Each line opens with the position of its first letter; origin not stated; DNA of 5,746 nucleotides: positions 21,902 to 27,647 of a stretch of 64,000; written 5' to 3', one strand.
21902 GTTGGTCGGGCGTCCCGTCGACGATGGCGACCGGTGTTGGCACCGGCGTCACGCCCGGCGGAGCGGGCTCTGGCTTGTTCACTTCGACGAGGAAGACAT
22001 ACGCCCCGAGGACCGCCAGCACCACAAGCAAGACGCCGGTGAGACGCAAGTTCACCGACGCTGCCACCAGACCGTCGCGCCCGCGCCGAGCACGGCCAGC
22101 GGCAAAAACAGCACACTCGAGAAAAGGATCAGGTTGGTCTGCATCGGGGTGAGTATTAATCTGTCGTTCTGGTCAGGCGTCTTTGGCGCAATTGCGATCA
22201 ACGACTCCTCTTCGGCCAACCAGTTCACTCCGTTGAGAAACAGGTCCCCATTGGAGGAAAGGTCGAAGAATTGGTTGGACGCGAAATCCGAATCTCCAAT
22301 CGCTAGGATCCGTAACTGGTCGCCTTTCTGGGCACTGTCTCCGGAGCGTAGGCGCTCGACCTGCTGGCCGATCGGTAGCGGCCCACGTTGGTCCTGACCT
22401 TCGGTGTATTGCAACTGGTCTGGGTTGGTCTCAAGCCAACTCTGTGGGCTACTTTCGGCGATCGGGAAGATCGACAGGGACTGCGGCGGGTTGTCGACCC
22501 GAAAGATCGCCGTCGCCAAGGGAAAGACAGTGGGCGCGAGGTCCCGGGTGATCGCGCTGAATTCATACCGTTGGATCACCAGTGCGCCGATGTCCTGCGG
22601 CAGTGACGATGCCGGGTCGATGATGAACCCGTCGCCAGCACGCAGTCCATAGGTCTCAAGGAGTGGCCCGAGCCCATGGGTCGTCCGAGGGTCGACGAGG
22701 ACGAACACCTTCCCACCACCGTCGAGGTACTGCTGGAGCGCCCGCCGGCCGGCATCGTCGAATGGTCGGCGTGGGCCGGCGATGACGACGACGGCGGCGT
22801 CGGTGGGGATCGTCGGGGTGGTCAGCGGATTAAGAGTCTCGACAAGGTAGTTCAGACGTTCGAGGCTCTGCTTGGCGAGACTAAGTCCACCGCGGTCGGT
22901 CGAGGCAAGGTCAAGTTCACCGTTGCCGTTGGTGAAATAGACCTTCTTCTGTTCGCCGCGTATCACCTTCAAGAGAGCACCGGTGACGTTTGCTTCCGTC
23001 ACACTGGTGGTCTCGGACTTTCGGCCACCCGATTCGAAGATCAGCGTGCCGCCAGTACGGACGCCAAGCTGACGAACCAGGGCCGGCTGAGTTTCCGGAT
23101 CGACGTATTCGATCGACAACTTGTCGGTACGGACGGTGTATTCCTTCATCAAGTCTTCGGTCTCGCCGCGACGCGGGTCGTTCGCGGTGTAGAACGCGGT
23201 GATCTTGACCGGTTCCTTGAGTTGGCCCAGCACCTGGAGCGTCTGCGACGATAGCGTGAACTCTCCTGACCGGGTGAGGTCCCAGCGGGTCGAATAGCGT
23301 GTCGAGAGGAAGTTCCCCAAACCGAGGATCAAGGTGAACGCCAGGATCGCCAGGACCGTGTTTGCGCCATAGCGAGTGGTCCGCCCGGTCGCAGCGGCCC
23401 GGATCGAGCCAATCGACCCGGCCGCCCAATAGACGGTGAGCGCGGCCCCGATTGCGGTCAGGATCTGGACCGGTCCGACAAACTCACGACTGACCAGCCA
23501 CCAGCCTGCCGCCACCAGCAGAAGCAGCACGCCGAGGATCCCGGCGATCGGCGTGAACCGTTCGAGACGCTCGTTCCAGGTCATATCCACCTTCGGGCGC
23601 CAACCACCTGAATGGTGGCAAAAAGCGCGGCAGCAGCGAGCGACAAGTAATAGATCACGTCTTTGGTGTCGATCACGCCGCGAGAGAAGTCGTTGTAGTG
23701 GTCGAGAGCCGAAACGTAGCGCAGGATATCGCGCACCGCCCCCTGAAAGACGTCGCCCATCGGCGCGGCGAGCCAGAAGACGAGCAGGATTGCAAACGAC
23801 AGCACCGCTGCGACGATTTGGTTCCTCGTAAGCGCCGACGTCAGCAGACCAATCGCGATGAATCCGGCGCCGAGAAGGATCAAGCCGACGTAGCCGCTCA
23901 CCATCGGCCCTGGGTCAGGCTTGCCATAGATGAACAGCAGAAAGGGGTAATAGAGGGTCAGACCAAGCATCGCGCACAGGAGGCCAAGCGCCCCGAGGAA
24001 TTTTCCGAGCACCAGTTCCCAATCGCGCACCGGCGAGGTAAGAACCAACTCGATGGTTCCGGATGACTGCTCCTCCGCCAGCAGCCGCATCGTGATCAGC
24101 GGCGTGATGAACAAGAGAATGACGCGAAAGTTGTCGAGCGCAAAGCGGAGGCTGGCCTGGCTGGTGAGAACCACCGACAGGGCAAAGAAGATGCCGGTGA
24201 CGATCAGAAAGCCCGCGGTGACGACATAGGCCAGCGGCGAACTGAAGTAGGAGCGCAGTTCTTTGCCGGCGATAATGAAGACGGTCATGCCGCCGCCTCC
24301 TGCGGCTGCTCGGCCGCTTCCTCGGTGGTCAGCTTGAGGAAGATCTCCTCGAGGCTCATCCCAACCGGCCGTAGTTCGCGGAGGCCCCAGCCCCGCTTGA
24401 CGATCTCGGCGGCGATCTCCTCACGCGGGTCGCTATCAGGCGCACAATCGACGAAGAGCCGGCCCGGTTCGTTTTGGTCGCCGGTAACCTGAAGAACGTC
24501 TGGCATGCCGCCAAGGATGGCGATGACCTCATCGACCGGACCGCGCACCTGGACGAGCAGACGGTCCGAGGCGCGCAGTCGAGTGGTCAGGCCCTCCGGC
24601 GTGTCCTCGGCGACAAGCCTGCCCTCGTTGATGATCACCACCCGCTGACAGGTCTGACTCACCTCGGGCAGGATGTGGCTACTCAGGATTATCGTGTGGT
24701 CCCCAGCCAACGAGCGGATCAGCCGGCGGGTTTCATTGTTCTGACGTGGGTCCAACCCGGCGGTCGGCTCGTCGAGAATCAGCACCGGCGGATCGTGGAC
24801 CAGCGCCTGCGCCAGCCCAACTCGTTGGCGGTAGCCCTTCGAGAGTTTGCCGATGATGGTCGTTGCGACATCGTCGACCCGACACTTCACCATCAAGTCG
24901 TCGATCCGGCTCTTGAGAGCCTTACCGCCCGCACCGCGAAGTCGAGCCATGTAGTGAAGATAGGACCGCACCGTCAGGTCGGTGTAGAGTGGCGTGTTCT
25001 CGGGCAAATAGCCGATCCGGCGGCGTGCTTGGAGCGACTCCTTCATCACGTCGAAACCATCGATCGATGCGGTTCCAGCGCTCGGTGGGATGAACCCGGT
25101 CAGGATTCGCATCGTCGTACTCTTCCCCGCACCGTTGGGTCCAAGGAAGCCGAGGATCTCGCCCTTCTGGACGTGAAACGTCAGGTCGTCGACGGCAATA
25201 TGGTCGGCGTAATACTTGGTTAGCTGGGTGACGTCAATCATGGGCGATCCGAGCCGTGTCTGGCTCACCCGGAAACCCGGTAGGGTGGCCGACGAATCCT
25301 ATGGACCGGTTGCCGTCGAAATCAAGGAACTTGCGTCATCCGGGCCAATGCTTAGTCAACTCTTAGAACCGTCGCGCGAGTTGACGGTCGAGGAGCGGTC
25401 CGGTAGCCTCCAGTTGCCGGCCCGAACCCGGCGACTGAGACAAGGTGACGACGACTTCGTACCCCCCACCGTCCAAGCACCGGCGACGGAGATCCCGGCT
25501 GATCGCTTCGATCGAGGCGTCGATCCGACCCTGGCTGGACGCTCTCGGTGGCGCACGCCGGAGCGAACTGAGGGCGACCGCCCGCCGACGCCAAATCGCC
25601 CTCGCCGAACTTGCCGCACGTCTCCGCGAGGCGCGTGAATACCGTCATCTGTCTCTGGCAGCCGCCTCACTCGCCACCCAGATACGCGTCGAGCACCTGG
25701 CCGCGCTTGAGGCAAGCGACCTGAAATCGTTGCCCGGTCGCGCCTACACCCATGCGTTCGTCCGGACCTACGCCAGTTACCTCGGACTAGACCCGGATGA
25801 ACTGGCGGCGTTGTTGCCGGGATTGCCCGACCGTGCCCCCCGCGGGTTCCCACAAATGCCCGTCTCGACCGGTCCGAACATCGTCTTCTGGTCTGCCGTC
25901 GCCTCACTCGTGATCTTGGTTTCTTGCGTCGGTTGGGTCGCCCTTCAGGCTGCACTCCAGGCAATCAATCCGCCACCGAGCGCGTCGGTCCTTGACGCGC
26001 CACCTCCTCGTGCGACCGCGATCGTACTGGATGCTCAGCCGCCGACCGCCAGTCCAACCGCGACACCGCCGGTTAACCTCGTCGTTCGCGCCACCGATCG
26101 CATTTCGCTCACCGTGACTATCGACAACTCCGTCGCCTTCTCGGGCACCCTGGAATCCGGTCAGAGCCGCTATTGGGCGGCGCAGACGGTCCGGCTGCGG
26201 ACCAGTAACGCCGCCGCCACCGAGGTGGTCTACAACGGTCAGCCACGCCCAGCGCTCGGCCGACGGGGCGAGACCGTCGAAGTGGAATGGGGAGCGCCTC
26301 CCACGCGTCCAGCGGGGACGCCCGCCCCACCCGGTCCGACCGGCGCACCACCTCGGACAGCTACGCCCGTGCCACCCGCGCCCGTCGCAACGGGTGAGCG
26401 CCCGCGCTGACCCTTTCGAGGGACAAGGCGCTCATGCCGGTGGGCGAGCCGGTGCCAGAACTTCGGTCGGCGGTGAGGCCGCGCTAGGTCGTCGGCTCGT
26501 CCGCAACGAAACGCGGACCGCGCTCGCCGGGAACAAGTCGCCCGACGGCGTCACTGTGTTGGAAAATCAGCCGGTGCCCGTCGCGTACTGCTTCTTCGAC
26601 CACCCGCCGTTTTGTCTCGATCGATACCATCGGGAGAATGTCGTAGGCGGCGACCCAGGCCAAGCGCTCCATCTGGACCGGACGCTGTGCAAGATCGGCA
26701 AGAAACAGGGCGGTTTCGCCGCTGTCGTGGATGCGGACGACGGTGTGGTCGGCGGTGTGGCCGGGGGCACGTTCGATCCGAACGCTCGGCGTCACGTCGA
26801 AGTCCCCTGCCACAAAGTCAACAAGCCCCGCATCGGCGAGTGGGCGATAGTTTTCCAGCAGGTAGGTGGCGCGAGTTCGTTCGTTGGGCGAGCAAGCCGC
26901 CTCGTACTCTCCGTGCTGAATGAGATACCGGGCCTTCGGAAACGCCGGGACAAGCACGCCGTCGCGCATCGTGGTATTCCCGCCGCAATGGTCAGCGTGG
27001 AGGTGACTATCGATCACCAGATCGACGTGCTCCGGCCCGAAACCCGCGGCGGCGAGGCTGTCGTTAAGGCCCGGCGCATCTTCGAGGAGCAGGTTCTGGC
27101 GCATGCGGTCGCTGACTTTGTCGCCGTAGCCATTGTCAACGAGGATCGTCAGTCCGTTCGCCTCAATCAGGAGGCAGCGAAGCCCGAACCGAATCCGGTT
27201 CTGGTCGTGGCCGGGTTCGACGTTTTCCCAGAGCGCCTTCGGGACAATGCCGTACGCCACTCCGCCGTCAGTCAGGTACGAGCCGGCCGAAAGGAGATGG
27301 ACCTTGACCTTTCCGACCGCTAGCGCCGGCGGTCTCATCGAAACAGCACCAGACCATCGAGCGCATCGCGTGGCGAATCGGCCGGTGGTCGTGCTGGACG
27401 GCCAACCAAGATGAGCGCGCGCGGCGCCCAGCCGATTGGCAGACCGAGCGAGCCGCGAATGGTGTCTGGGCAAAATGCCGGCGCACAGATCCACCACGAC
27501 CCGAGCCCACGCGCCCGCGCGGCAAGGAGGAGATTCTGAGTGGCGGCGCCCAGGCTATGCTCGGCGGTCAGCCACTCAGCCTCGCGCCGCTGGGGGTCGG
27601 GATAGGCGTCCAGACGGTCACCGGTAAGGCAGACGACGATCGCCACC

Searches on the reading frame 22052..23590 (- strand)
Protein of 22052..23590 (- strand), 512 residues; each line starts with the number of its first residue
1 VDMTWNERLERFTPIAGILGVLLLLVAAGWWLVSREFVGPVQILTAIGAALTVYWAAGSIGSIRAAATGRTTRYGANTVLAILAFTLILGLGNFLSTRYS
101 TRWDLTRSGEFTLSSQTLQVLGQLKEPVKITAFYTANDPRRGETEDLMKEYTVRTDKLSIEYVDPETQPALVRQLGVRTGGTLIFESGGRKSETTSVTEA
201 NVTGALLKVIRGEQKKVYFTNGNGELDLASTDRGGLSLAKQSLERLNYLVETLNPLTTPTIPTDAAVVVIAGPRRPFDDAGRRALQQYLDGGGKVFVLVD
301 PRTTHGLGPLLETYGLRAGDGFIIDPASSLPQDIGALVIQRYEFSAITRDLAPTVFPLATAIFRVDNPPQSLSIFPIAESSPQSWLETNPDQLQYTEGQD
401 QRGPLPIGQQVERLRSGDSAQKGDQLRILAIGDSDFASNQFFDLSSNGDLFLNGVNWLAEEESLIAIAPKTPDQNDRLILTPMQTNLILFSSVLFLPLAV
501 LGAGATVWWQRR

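Call 81: search_protein_families(library=pfam, proteins=[window:22052-23590:-], max_evalue=0.00001)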
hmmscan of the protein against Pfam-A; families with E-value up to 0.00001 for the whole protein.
window:22052-23590:- (512 aa): 4 families
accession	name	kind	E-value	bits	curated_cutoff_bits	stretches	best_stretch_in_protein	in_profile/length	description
PF09822.16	ABC_transp_aux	-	1.5e-29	103.6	34.7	1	214-453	1-287/288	ABC-type uncharacterized transport system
PF23357.1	DUF7088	-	1.9e-12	47.7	27.8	1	110-177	4-80/105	Domain of unknown function (DUF7088)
PF14258.12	DUF4350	-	5.9e-07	30.4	30.4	1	230-450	3-176/181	Domain of unknown function (DUF4350)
PF23355.1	IFT52_GIFT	-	6e-06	26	27.2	0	250-301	32-82/246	IFT52 GIFT domain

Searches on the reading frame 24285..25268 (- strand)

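Call 81: search_protein_families(library=pfam, proteins=[window:24285-25268:-], max_evalue=0.00001)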
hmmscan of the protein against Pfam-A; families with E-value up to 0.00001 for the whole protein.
window:24285-25268:- (327 aa): 2 families
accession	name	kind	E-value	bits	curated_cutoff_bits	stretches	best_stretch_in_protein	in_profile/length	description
PF00005.33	ABC_tran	-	5.9e-32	111.6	25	1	27-170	2-137/137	ABC transporter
PF13304.12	AAA_21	-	2.5e-09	38.1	27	0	139-201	235-300/304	AAA domain, putative AbiEii toxin, Type IV TA system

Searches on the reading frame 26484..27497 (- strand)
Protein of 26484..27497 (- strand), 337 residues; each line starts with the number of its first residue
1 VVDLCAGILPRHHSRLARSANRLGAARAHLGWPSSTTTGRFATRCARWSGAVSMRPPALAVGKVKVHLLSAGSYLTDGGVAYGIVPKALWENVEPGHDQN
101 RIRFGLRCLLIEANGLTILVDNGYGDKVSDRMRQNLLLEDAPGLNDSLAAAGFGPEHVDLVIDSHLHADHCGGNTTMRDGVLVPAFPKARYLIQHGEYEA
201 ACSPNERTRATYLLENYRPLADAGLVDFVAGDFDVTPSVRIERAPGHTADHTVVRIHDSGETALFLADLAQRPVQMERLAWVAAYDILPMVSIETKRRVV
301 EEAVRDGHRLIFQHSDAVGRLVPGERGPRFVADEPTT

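Call 81: search_protein_families(library=pfam, proteins=[window:26484-27497:-], max_evalue=0.00001)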
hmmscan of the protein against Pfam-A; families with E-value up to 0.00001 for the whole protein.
window:26484-27497:- (337 aa): 2 families
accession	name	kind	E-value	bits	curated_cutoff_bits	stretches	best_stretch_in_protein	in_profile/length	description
PF00753.33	Lactamase_B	-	1.2e-14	55.1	22.7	1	108-280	8-161/196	Metallo-beta-lactamase superfamily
PF12706.13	Lactamase_B_2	-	6.3e-06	26.4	27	1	154-287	27-159/200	Beta-lactamase superfamily domain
